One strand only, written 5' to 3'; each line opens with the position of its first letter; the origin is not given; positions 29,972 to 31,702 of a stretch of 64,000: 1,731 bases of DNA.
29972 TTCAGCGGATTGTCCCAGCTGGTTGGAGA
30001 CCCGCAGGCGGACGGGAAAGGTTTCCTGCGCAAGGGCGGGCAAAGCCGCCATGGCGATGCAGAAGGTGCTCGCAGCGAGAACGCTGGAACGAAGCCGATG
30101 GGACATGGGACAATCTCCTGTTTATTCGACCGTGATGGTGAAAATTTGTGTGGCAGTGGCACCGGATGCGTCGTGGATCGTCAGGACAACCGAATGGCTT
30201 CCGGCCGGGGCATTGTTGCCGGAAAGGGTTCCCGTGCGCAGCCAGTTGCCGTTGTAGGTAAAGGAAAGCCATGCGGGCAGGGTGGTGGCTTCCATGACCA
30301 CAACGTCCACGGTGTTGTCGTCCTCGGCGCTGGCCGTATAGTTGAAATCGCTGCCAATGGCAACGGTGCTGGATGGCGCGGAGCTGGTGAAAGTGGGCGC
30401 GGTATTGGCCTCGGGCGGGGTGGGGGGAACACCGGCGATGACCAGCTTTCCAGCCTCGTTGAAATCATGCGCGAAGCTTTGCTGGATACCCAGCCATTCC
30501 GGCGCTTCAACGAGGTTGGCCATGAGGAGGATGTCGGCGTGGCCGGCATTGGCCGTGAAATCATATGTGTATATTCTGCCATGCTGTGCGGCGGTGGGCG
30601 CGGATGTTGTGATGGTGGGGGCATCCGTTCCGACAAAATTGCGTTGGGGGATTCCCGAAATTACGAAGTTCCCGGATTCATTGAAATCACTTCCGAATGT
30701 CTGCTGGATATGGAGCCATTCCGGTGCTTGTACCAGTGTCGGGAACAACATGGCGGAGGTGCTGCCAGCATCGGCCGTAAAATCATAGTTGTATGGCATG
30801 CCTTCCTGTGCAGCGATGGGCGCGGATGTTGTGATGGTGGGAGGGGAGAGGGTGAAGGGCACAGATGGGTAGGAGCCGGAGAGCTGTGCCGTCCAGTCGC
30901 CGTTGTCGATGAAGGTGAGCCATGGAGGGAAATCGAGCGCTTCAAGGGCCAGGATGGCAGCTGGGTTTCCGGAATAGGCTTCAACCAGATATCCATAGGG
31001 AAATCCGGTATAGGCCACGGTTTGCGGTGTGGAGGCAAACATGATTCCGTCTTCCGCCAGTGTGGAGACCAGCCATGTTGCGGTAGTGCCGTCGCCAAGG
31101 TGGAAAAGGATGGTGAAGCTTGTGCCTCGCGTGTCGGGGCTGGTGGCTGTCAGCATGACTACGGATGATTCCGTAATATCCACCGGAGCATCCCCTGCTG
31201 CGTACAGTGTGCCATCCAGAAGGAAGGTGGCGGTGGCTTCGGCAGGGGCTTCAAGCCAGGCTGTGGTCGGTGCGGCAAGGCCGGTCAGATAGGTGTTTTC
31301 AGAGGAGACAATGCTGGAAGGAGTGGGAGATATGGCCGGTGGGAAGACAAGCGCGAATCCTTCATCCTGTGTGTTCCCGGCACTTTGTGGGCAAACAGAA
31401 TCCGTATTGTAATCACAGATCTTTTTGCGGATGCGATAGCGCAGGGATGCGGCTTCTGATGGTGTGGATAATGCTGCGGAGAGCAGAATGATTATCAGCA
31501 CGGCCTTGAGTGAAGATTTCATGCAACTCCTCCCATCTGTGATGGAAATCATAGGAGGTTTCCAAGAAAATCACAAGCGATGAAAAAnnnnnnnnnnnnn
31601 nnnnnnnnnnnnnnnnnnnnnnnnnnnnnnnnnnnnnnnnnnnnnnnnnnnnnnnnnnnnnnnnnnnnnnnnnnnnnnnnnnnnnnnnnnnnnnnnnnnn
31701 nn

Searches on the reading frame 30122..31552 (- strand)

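Call 70: search_protein_families(library=pfam, proteins=[window:30122-31552:-], max_evalue=0.001)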
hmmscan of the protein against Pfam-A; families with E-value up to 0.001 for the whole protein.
window:30122-31552:- (476 aa): 1 family
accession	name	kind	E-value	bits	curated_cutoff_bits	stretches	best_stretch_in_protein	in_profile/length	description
PF05345.18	He_PIG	-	5.6e-10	40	24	1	386-475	2-95/96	Putative Ig domain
